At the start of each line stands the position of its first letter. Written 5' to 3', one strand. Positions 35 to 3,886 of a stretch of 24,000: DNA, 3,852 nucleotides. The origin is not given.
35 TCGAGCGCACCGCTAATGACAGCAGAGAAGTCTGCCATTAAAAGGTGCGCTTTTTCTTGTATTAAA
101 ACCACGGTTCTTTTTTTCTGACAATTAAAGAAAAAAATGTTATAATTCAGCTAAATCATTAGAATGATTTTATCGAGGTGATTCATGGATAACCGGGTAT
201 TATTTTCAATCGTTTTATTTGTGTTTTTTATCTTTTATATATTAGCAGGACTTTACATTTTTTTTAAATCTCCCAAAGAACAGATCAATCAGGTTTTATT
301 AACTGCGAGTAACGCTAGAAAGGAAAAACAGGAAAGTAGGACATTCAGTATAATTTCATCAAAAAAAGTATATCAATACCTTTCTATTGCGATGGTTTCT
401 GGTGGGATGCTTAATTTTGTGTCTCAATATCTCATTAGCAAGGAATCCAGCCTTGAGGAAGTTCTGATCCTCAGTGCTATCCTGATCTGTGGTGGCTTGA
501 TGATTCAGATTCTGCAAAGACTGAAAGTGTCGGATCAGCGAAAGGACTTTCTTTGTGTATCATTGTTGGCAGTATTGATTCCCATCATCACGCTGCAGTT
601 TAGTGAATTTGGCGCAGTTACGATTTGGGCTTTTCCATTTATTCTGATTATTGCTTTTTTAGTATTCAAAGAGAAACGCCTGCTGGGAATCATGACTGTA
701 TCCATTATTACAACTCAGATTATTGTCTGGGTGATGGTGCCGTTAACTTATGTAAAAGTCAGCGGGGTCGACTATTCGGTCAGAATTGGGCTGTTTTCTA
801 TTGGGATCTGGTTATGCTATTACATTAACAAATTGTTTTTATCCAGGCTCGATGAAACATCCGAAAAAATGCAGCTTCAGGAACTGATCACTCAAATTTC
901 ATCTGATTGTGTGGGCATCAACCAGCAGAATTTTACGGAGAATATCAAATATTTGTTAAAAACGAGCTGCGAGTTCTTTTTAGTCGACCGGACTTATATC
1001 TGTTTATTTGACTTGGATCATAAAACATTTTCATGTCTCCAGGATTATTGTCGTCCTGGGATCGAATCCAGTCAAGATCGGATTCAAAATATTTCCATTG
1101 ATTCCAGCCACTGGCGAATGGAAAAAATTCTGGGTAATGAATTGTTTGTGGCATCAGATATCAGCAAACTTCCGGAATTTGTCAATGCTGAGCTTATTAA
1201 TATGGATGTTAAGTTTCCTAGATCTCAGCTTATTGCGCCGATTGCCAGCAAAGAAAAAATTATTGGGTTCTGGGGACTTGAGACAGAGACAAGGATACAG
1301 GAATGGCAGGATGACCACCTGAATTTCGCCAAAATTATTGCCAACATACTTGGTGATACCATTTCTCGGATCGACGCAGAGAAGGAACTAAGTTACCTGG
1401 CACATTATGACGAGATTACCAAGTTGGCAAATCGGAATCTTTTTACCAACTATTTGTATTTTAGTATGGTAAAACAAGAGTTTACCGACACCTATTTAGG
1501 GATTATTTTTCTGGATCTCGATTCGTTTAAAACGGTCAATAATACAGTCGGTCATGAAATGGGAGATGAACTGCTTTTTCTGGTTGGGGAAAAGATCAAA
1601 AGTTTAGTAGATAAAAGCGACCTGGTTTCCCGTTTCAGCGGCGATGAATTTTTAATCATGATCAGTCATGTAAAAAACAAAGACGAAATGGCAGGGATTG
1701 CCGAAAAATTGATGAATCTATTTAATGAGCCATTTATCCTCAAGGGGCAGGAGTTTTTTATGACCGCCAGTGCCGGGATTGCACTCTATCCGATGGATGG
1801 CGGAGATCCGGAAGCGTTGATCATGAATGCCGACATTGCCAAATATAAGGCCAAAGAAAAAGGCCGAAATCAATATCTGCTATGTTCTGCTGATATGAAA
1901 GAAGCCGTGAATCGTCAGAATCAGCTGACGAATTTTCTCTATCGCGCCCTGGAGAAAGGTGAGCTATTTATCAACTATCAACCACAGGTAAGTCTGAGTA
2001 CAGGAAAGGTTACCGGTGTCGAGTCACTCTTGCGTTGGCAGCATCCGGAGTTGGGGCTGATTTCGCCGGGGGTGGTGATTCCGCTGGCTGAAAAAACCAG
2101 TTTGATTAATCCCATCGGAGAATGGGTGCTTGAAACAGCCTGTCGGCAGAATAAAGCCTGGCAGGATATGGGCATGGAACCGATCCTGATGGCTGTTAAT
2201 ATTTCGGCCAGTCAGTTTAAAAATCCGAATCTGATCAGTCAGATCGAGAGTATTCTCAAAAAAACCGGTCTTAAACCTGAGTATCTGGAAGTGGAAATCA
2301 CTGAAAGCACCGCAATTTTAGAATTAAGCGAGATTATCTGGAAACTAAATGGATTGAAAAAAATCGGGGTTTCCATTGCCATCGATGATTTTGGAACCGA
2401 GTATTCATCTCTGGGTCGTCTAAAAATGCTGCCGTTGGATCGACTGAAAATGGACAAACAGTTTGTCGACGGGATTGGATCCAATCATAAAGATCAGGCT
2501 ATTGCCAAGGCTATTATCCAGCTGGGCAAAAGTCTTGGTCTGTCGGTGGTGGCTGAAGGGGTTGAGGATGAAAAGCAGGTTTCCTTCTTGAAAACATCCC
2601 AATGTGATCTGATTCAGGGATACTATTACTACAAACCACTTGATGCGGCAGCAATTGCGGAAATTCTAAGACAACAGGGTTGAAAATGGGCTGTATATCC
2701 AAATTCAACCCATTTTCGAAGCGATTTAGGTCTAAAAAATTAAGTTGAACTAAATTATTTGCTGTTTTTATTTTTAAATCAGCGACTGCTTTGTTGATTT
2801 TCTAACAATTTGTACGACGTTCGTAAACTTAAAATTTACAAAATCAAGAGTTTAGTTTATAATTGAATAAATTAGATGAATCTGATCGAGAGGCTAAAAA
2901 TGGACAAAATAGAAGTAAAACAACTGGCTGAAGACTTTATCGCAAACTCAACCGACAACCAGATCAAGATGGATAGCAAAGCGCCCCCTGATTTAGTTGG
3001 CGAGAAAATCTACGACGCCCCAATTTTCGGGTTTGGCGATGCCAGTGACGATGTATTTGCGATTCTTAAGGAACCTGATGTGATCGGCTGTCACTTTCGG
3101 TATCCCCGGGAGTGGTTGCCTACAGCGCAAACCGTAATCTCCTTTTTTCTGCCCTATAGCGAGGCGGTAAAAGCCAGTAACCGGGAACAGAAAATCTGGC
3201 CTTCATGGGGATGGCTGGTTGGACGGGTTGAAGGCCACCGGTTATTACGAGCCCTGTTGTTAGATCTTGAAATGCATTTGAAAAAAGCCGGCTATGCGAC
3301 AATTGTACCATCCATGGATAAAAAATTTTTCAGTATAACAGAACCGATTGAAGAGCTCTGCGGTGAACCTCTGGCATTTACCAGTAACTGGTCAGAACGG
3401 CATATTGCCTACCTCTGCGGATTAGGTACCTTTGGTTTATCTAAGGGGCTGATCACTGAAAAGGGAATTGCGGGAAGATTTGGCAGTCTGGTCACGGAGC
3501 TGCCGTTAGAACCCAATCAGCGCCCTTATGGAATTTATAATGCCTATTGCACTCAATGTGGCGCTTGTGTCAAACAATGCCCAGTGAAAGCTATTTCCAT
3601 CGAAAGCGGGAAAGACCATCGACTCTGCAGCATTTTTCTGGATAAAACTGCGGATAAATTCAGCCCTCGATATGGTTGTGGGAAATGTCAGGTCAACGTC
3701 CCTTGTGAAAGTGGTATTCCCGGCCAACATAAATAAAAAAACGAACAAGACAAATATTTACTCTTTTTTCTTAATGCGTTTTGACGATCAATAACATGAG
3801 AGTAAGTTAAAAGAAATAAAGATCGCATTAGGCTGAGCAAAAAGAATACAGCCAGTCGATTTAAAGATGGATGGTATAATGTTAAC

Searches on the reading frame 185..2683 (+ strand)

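Call 9: search_protein_families(library=pfam, proteins=[window:185-2683:+], max_evalue=0.001)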
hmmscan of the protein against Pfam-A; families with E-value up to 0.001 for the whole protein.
window:185-2683:+ (832 aa): 2 families
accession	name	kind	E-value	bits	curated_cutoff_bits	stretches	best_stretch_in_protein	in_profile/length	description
PF00563.25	EAL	-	1.1e-72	244.7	31.3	1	585-818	4-236/236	EAL domain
PF00990.26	GGDEF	-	1.7e-43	148.6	23.8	1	406-563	1-161/161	Diguanylate cyclase, GGDEF domain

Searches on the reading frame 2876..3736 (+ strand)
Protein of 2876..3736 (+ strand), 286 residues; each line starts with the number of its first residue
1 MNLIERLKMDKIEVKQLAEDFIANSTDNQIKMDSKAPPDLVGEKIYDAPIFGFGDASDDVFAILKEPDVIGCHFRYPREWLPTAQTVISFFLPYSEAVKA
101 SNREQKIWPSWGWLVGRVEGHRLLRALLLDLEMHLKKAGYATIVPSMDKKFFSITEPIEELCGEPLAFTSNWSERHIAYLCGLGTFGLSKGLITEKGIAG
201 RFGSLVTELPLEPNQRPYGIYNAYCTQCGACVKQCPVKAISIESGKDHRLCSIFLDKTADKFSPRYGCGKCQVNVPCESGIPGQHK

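Call 9: search_protein_families(library=pfam, proteins=[window:2876-3736:+], max_evalue=0.001)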
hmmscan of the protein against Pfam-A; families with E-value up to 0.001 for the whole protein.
window:2876-3736:+ (286 aa): 1 family
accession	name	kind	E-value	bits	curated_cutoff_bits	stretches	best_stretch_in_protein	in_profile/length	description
PF00037.32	Fer4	-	8e-06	25.9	21.1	1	222-241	5-24/24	4Fe-4S binding domain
